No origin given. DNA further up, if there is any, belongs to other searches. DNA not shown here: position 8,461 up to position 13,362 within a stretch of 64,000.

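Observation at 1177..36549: A 35-kb combinatorial fibre arsenal built from a small set of shuffled modules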

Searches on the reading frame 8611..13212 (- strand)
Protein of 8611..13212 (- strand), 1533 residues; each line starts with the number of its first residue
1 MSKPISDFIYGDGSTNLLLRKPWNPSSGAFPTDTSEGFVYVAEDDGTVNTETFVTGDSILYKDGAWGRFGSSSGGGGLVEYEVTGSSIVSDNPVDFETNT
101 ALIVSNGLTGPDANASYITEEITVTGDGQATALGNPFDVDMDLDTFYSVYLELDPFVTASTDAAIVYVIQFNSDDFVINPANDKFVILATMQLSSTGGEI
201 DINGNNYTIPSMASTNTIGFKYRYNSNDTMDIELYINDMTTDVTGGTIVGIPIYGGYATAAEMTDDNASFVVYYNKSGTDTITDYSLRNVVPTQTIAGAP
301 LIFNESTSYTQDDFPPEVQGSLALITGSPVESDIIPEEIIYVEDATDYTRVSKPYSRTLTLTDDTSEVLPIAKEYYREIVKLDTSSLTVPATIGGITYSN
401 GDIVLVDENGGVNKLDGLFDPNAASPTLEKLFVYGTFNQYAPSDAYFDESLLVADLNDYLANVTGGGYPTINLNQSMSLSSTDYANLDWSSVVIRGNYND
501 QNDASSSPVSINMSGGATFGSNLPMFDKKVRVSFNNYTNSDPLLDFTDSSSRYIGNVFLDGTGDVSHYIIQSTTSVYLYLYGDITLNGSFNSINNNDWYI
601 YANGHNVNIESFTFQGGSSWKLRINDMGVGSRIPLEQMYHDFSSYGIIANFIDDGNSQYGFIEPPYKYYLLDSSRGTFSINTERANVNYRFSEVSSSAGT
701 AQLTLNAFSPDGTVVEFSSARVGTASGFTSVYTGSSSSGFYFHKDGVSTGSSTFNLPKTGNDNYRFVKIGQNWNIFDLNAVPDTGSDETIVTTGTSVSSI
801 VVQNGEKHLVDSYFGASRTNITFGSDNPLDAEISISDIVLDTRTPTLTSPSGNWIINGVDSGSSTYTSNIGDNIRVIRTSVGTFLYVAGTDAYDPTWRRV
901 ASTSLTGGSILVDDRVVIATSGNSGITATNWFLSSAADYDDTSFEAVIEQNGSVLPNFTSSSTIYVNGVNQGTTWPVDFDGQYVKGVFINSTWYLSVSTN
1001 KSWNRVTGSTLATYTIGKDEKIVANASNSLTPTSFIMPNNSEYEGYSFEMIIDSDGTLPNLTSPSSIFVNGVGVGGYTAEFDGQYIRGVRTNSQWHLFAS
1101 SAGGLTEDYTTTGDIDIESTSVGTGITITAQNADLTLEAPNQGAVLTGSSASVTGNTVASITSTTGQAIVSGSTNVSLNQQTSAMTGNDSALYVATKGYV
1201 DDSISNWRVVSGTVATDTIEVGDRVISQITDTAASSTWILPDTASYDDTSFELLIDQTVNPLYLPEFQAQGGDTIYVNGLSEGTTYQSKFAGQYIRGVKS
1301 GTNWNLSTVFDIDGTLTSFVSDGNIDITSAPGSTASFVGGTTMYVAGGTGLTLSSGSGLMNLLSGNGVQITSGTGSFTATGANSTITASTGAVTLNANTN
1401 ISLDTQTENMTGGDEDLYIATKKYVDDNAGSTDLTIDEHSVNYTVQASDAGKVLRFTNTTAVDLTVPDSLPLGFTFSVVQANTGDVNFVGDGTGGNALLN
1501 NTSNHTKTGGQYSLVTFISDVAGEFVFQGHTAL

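Call 5: search_protein_families(library=pfam, proteins=[window:8611-13212:-], max_evalue=0.01)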
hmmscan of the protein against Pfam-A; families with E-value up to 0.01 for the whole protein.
window:8611-13212:- (1533 aa): 1 family
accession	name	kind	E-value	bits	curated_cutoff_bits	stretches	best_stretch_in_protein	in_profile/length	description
PF10106.14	DUF2345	-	0.00095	19.5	30.7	0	1320-1432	33-145/151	Uncharacterized protein conserved in bacteria (DUF2345)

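Call 9: search_protein_families(library=phrogs, proteins=[window:8611-13212:-], max_evalue=0.001)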
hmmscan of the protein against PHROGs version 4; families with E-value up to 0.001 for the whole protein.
window:8611-13212:- (1533 aa): 0 families

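Call 22: search_solved_structures(query=window:8611-13212:-, max_evalue=0.1)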
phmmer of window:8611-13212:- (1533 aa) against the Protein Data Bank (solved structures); distinct sequences matched with E-value up to 0.1: 0.
